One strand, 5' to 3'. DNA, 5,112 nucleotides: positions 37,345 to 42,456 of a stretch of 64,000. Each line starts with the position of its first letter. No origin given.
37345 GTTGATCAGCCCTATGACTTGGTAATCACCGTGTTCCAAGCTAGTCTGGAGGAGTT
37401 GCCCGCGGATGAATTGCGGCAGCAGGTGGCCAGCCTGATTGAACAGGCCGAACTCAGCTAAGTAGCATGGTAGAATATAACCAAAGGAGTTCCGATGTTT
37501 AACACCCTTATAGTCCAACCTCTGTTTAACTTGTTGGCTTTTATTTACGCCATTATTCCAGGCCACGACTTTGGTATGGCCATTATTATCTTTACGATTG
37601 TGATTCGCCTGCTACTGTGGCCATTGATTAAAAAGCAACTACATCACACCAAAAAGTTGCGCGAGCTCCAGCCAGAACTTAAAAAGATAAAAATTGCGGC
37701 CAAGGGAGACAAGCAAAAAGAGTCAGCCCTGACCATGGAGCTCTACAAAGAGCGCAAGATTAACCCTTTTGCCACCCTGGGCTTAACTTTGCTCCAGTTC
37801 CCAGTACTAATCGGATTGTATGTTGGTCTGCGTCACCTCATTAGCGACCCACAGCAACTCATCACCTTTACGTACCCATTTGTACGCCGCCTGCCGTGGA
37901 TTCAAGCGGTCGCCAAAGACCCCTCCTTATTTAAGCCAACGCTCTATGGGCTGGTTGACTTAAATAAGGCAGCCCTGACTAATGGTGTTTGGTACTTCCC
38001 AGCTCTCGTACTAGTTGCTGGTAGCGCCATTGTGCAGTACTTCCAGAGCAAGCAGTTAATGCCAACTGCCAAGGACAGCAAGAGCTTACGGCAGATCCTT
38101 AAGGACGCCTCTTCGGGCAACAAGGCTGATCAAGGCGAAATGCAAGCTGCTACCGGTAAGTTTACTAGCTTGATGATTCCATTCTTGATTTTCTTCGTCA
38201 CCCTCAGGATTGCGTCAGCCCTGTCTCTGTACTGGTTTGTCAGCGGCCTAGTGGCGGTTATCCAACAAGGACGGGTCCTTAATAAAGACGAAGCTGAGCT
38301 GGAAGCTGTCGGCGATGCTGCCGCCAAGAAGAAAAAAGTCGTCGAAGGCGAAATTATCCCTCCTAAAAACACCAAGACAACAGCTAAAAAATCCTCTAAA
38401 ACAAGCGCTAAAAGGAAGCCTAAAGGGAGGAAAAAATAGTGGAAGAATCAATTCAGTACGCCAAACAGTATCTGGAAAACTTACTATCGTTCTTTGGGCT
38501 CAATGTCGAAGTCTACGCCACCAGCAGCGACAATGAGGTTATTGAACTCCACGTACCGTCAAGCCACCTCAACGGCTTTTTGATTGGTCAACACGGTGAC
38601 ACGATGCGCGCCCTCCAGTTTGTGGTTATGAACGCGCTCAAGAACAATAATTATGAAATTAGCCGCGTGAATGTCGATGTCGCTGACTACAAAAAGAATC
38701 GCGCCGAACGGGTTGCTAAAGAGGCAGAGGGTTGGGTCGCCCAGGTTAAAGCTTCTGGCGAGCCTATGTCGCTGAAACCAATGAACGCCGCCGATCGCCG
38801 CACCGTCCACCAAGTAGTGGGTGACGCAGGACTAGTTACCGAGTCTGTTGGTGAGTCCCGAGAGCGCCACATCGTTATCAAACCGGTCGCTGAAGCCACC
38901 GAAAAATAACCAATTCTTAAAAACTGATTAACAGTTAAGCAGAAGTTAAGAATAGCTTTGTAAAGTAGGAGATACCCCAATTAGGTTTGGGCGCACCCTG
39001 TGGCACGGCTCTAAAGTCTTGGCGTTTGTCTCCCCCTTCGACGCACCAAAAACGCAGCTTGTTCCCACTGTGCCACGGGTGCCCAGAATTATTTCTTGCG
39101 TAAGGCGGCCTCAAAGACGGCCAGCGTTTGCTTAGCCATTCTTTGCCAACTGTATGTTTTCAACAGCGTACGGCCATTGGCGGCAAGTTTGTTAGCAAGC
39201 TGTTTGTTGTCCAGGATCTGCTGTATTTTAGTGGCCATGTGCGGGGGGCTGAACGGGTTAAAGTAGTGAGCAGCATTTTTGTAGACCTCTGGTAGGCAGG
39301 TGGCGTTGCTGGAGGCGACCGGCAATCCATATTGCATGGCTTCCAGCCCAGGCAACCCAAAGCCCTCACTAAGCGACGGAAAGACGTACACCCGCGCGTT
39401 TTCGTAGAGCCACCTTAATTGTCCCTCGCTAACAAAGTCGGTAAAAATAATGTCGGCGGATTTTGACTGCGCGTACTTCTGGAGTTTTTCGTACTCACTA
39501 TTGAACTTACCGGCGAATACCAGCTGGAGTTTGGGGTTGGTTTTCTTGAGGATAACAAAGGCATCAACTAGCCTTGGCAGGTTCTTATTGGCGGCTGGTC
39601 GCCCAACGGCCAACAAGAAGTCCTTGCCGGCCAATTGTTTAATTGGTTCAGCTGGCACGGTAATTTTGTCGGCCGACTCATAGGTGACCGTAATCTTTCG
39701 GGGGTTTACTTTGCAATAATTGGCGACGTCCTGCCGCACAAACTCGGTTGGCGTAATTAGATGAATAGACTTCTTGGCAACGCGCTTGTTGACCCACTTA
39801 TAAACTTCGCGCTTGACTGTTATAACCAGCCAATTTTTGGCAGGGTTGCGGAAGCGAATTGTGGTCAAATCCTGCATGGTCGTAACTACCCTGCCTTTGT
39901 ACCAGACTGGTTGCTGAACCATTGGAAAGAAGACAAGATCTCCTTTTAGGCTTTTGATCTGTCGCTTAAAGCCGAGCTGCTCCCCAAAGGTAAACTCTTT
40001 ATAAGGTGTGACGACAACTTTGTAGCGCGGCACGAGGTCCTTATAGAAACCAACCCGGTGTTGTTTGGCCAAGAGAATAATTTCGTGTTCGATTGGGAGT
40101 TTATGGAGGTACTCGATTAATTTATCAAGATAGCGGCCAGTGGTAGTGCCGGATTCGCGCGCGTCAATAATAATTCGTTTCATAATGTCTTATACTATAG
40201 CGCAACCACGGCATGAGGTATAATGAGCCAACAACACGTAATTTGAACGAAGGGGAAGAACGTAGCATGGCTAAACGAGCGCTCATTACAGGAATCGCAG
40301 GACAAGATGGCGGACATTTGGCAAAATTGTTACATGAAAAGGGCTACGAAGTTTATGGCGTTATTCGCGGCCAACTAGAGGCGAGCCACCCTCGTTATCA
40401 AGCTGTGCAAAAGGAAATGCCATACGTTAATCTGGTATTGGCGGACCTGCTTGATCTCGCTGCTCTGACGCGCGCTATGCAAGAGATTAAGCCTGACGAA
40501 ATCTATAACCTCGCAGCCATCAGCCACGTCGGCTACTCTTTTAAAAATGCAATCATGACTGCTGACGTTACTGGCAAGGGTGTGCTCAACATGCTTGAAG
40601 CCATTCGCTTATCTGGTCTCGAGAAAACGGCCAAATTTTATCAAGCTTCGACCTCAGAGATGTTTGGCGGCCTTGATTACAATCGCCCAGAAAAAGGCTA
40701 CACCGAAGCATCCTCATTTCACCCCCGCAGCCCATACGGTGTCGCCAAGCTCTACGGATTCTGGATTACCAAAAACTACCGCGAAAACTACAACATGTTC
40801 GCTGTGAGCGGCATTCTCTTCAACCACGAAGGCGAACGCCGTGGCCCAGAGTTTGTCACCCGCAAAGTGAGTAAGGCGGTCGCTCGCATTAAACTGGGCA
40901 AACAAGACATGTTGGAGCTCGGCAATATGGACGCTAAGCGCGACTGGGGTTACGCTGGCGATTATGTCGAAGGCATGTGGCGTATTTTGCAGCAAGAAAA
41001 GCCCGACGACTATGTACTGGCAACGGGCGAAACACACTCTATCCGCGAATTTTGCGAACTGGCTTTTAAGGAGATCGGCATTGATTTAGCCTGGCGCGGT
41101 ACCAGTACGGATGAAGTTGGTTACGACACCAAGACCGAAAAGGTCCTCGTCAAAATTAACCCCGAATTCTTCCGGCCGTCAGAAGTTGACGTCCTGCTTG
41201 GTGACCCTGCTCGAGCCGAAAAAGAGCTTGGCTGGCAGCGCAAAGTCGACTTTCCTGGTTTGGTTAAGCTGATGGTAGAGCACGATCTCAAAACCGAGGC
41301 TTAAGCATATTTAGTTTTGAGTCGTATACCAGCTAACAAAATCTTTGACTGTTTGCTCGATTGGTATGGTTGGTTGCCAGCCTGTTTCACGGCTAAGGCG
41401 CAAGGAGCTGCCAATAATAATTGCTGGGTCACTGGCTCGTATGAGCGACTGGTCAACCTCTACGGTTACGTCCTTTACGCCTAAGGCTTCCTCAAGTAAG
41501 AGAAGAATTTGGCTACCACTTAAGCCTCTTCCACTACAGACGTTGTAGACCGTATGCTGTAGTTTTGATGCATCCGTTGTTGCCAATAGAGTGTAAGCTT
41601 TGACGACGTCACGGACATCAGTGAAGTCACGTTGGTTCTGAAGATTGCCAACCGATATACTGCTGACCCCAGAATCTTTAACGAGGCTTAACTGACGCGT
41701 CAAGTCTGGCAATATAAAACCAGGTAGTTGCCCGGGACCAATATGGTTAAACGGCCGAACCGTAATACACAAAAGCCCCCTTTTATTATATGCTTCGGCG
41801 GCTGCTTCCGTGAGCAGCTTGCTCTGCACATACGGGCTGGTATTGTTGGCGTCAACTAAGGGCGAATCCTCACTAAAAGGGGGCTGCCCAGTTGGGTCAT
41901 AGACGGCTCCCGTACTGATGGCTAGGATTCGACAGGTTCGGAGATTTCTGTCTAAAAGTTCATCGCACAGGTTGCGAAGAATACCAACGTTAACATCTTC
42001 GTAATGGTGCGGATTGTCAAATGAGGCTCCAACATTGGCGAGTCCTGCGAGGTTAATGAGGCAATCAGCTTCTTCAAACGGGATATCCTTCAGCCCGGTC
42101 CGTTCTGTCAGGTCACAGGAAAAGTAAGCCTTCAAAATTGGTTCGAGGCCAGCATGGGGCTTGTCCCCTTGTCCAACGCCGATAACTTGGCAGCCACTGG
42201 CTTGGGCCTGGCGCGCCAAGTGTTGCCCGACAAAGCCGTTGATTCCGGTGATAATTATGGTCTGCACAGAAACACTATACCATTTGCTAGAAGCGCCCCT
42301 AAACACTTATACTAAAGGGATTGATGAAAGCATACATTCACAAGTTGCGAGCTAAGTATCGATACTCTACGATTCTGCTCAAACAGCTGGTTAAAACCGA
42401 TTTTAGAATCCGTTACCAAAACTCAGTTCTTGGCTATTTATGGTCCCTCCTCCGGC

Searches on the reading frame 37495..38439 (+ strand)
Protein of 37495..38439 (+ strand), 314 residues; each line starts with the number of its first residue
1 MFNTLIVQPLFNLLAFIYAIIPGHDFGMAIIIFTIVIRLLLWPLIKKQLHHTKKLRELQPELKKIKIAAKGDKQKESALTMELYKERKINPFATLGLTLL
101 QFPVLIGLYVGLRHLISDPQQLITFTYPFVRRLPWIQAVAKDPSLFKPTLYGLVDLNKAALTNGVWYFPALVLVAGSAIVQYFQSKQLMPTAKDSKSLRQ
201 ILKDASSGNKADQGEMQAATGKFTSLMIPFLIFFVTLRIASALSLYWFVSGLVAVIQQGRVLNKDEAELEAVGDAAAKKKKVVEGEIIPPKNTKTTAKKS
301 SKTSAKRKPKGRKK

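Call 43: search_protein_families(library=ncbifam, proteins=[window:37495-38439:+], max_evalue=0.00001)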
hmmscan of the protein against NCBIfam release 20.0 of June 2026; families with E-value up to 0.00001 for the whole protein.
window:37495-38439:+ (314 aa): 19 families
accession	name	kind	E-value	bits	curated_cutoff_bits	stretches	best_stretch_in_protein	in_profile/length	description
TIGR03592.1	yidC_oxa1_cterm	subfamily_domain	2e-38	132.3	84.3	1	26-258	2-186/191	membrane protein insertase YidC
NF002353.0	PRK01318.1-4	equivalog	1.1e-31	110.2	365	1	5-169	358-510/596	membrane protein insertase YidC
NF002357.0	PRK01318.2-4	equivalog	7.8e-29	100.8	479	1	3-113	314-422/532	membrane protein insertase YidC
NF002351.0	PRK01318.1-1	equivalog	1e-27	97.1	740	1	5-152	334-471/545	membrane protein insertase YidC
NF002352.0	PRK01318.1-3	equivalog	3.1e-26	92.6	447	1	4-110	352-456/562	membrane protein insertase YidC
NF002350.0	PRK01315.1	equivalog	1.7e-24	86.5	282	1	12-306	28-305/329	membrane protein insertase YidC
NF002355.0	PRK01318.2-2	equivalog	7e-24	84.2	891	1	12-109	385-480/602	membrane protein insertase YidC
NF002803.0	PRK02944.1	equivalog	1.5e-23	83.5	377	1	2-112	36-149/255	YidC family membrane integrase SpoIIIJ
NF002356.0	PRK01318.2-3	equivalog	5.7e-22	77.8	460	2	3-112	355-461/627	membrane protein insertase YidC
NF002354.0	PRK01318.2-1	equivalog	7.8e-20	70.8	1094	1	4-112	333-439/548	membrane protein insertase YidC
NF002358.0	PRK01318.2-5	equivalog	8e-18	64.5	605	1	5-110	322-425/545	membrane protein insertase YidC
NF002899.0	PRK03449.1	equivalog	1.6e-17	63.7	276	1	11-114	17-120/359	membrane protein insertase YidC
NF002359.0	PRK01318.2-6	equivalog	5.2e-17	61.4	600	1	3-109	363-463/624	membrane protein insertase YidC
NF002168.0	PRK01001.1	equivalog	2e-16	59.5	670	1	11-110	563-660/795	membrane protein insertase YidC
NF002734.0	PRK02654.1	equivalog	2e-15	56.6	324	1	11-113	14-117/384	membrane protein insertase YidC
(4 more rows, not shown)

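Call 44: search_protein_families(library=pfam, proteins=[window:37495-38439:+], max_evalue=0.00001)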
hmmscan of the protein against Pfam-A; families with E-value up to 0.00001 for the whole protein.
window:37495-38439:+ (314 aa): 1 family
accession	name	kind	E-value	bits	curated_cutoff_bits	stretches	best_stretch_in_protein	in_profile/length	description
PF02096.25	60KD_IMP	-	2e-37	129.1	35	1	26-258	1-158/163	60Kd inner membrane protein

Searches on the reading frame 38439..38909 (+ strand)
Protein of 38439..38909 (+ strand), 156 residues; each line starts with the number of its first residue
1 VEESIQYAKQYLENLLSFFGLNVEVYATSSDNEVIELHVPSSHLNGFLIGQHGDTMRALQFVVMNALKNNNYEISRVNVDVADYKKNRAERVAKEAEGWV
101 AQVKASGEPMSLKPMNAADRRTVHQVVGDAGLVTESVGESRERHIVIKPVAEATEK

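Call 44: search_protein_families(library=pfam, proteins=[window:38439-38909:+], max_evalue=0.00001)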
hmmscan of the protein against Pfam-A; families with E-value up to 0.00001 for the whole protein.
window:38439-38909:+ (156 aa): 2 families
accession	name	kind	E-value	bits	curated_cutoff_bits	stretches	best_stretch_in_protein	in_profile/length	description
PF01424.28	R3H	-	7.6e-15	55.1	26.8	1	96-149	7-60/60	R3H domain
PF13083.13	KH_KhpA-B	-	1.3e-07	31.8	32.1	1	9-73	5-68/73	KhpA/KhpB, KH domain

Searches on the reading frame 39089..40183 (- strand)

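Call 43: search_protein_families(library=ncbifam, proteins=[window:39089-40183:-], max_evalue=0.00001)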
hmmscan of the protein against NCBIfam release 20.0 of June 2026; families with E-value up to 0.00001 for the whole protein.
window:39089-40183:- (364 aa): 26 families (the best 25 are shown)
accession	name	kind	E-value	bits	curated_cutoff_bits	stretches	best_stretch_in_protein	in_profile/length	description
TIGR04047.1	MSMEG_0565_glyc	hypoth_equivalog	1e-25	90.6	259.85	1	184-358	190-372/373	MSMEG_0565 family glycosyltransferase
TIGR04157.1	glyco_rSAM_CFB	subfamily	1.3e-18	67.3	400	1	188-355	228-404/406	TIGR04157 family glycosyltransferase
TIGR02149.1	glgA_Coryne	subfamily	2.5e-18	66.4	302.4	1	126-359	132-389/391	glycogen synthase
NF038295.1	EPS_HpsP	equivalog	2.4e-14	53.1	550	1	186-358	206-385/388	hormogonium polysaccharide biosynthesis glycosyltransferase HpsP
TIGR03088.1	stp2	hypoth_equivalog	7.8e-14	51.5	409.05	1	189-360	196-373/374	TIGR03088 family PEP-CTERM/XrtA system glycosyltransferase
NF041876.1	EPS_EpsE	equivalog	3.8e-13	49.5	400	1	189-350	216-386/389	exopolysaccharide biosynthesis GT4 family glycosyltransferase EpsE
TIGR03449.1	mycothiol_MshA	equivalog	7.4e-12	44.9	462.5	1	188-361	221-404/406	D-inositol-3-phosphate glycosyltransferase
NF012028.0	PRK15484.1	subfamily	9.4e-12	44.7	618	1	102-352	108-370/380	lipopolysaccharide N-acetylglucosaminyltransferase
TIGR03999.1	thiol_BshA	equivalog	1.7e-11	43.7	273.7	1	200-360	212-373/375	N-acetyl-alpha-D-glucosaminyl L-malate synthase BshA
NF053787.1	GlcN_PG_synth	equivalog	6.8e-11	41.6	480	1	188-359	198-358/361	N-acetylglucosaminyl phosphatidylglycerol synthase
NF047880.1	glyco_SdgA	exception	8.6e-11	41.1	800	1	126-349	257-479/488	serine-aspartate repeat adhesin O-glycosyltransferase SdgA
TIGR02918.1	TIGR02918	equivalog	1.1e-10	40.9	574.6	1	147-290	283-420/500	accessory Sec system glycosyltransferase GtfA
NF053513.1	Gtran_IagA_BgsA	equivalog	2.6e-10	39.8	460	1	127-360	94-331/333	LTA glycolipid anchor biosynthesis glycosyltransferase, IagA/BgsA family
NF038298.1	EPS_HpsO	equivalog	4.1e-10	39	575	1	187-358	200-385/388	hormogonium polysaccharide biosynthesis glycosyltransferase HpsO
NF047881.1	glyco_SdgB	exception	5.7e-10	38.5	800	1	127-352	264-488/496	serine-aspartate repeat adhesin O-glycosyltransferase SdgB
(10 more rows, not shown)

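Call 44: search_protein_families(library=pfam, proteins=[window:39089-40183:-], max_evalue=0.00001)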
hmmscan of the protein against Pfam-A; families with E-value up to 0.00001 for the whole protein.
window:39089-40183:- (364 aa): 5 families
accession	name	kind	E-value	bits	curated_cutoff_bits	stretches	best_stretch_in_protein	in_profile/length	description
PF00534.26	Glycos_transf_1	-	1.6e-30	106.3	26.4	1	186-338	14-170/172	Glycosyl transferases group 1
PF13692.12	Glyco_trans_1_4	-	3.3e-23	83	27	1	190-326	4-142/142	Glycosyl transferases group 1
PF20706.3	GT4-conflict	-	3.4e-12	46.5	26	1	185-352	195-384/385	Family 4 Glycosyltransferase in conflict systems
PF13439.12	Glyco_transf_4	-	9.7e-08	32.6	28.5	1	16-168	5-163/170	Glycosyltransferase Family 4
PF13524.12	Glyco_trans_1_2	-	1.7e-07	31.8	25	1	214-354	10-143/144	Glycosyl transferase-like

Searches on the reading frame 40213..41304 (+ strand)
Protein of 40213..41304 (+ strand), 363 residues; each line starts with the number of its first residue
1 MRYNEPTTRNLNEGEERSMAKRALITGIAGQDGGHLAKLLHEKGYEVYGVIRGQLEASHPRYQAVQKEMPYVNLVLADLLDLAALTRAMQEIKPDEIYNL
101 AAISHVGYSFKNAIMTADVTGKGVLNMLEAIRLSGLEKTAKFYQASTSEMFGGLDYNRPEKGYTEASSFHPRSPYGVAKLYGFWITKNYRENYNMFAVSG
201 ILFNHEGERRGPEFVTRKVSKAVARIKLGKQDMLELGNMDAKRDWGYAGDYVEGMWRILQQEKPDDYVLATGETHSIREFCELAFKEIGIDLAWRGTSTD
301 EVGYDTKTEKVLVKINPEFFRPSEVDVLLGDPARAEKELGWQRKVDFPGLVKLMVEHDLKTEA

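Call 43: search_protein_families(library=ncbifam, proteins=[window:40213-41304:+], max_evalue=0.00001)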
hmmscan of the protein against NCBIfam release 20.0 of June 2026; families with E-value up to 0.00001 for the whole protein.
window:40213-41304:+ (363 aa): 9 families
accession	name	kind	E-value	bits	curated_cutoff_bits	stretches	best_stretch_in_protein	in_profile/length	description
TIGR01472.1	gmd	equivalog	2.2e-130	434.8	415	1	21-361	1-341/342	GDP-mannose 4,6-dehydratase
TIGR04180.1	EDH_00030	hypoth_equivalog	8.6e-23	80.8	475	1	24-344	2-295/297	NAD-dependent 4,6-dehydratase LegB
TIGR01181.1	dTDP_gluc_dehyt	equivalog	2.1e-22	79.6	365.1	1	23-306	2-279/321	dTDP-glucose 4,6-dehydratase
TIGR01179.1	galE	equivalog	3.2e-16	59.1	262.3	1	23-210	2-181/332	UDP-glucose 4-epimerase GalE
TIGR02622.1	CDP_4_6_dhtase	equivalog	1.5e-14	53.9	278.45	1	20-138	4-122/352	CDP-glucose 4,6-dehydratase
NF007582.0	PRK10217.1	equivalog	3.1e-12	46.3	698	1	21-264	2-245/355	dTDP-glucose 4,6-dehydratase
NF007490.0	PRK10084.1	subfamily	1.7e-11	43.7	649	1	64-264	45-252/361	dTDP-glucose 4,6-dehydratase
TIGR01214.1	rmlD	equivalog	3e-09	36.4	224.05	1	23-224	2-169/285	dTDP-4-dehydrorhamnose reductase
NF011728.1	PRK15181.1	equivalog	4.6e-07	29.1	760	1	20-247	15-237/348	Vi polysaccharide biosynthesis UDP-N-acetylglucosaminuronic acid C-4 epimerase TviC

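Call 44: search_protein_families(library=pfam, proteins=[window:40213-41304:+], max_evalue=0.00001)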
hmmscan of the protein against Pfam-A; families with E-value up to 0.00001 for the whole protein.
window:40213-41304:+ (363 aa): 3 families
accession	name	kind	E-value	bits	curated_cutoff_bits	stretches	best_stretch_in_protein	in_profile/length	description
PF16363.11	GDP_Man_Dehyd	-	1.8e-131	439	27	1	24-354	1-332/332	GDP-mannose 4,6 dehydratase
PF01370.27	Epimerase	-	6.5e-65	219.3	20.9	1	23-270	1-240/240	NAD dependent epimerase/dehydratase family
PF04321.23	RmlD_sub_bind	-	3.5e-12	46.4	27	1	22-219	2-164/287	RmlD substrate binding domain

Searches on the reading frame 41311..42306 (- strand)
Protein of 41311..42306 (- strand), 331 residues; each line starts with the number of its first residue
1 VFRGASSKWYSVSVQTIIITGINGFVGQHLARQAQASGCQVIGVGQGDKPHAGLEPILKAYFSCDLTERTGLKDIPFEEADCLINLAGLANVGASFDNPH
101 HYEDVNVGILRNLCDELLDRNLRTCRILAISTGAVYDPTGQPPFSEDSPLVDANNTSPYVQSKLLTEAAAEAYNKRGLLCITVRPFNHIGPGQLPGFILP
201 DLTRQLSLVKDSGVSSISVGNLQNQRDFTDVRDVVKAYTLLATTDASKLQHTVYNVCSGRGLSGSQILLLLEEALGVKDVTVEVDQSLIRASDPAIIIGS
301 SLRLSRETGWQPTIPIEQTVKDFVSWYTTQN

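Call 9: search_protein_families(library=pfam, proteins=[window:41311-42306:-], max_evalue=0.001)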
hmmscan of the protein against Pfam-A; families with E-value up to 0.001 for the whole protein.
window:41311-42306:- (331 aa): 5 families
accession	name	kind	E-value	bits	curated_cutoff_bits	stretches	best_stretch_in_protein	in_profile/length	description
PF01370.27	Epimerase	-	9.9e-43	146.7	20.9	1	17-257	1-240/240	NAD dependent epimerase/dehydratase family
PF16363.11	GDP_Man_Dehyd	-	4.2e-40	138.7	27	1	18-322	1-331/332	GDP-mannose 4,6 dehydratase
PF04321.23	RmlD_sub_bind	-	2.6e-10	40.3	27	1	16-178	2-144/287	RmlD substrate binding domain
PF01073.25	3Beta_HSD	-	7.8e-08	32.1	22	1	18-242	1-229/280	3-beta hydroxysteroid dehydrogenase/isomerase family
PF07993.18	NAD_binding_4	-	0.00058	19.5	20.1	0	78-187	87-206/258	Male sterility protein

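Call 43: search_protein_families(library=ncbifam, proteins=[window:41311-42306:-], max_evalue=0.00001)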
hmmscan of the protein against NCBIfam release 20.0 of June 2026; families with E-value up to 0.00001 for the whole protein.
window:41311-42306:- (331 aa): 19 families
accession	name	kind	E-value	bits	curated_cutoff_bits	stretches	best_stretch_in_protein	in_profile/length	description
TIGR01179.1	galE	equivalog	3.3e-28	98.5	262.3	2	17-190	2-178/332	UDP-glucose 4-epimerase GalE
TIGR04180.1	EDH_00030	hypoth_equivalog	6.1e-26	91.2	475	1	17-313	1-295/297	NAD-dependent 4,6-dehydratase LegB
TIGR01181.1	dTDP_gluc_dehyt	equivalog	2.5e-19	69.5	365.1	1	17-330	2-314/321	dTDP-glucose 4,6-dehydratase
TIGR01472.1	gmd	equivalog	2.2e-13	50.2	415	1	65-324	62-335/342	GDP-mannose 4,6-dehydratase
TIGR03466.1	HpnA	hypoth_equivalog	8.5e-12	44.6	367.65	1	16-193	2-175/327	hopanoid-associated sugar epimerase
NF007956.0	PRK10675.1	subfamily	2.1e-10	40.2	394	1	17-328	3-330/338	UDP-glucose 4-epimerase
TIGR01746.1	Thioester-redct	subfamily_domain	1e-09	38.1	213.35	1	102-291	108-296/371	thioester reductase domain-containing protein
TIGR01214.1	rmlD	equivalog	1e-08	34.6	224.05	1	16-179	1-144/285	dTDP-4-dehydrorhamnose reductase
TIGR02622.1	CDP_4_6_dhtase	equivalog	1.5e-08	34.2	278.45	1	15-329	5-332/352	CDP-glucose 4,6-dehydratase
NF042422.1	oxyalk_red_OleD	equivalog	2.6e-08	33.6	580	1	17-237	3-210/329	2-alkyl-3-oxoalkanoate reductase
NF009092.0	PRK12428.1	subfamily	3.2e-08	33.5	242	1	15-131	6-116/261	coniferyl-alcohol dehydrogenase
NF007582.0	PRK10217.1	equivalog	8.4e-08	31.7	698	1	15-329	2-333/355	dTDP-glucose 4,6-dehydratase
TIGR02197.1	heptose_epim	equivalog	2.4e-07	30.3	274.6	1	17-328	1-314/316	ADP-glyceromanno-heptose 6-epimerase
NF011728.1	PRK15181.1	equivalog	3.6e-07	29.5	760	1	81-276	92-283/348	Vi polysaccharide biosynthesis UDP-N-acetylglucosaminuronic acid C-4 epimerase TviC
NF047922.1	GDPFucSynFcl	equivalog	4.1e-07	29.8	500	1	64-329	37-303/308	GDP-L-fucose synthase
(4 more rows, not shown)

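Call 45: search_solved_structures(query=window:41311-42306:-, max_evalue=1e-10)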
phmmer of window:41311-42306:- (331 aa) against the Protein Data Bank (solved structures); distinct sequences matched with E-value up to 1e-10: 22.
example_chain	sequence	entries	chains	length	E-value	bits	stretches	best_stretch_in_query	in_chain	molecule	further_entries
2pk3_A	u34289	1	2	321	2.6e-39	138.8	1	13-327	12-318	GDP-6-deoxy-D-lyxo-4-hexulose reductase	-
6x3b_A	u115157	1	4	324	7.7e-33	117.6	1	14-325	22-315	GDP-6-deoxy-D-mannose reductase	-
4lw8_A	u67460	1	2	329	6.3e-29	104.7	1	17-323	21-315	Putative epimerase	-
5u4q_A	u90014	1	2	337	9.1e-17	64.7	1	16-328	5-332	dTDP-glucose 4,6-dehydratase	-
7k3p_A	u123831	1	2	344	3.3e-15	59.6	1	16-325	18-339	UDP-glucose 4-epimerase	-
8wop_A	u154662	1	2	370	1.5e-14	57.5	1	14-328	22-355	UDP-glucose 4-epimerase 2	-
3vps_A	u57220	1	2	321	1.6e-14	57.4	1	16-275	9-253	NAD-dependent epimerase/dehydratase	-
8wow_A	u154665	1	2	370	1.7e-14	57.3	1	14-328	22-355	UDP-glucose 4-epimerase 2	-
1n7g_A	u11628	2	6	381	1.8e-14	57.2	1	50-324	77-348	GDP-D-mannose-4,6-dehydratase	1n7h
8wov_B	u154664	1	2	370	1.9e-14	57.1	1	14-328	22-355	UDP-glucose 4-epimerase 2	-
7xpo_A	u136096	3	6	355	1.5e-13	54.2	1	12-327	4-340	UDP-glucose 4-epimerase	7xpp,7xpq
2c20_A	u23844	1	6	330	3.5e-13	53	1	16-328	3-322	UDP-GLUCOSE 4-EPIMERASE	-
6kv9_A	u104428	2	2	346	5e-13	52.5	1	16-282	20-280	MoeE5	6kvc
1db3_A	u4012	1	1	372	1e-12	51.4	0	58-242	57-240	GDP-MANNOSE 4,6-DEHYDRATASE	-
6wjb_A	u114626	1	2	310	2.2e-12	50.3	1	13-238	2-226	NAD-dependent epimerase/dehydratase family protein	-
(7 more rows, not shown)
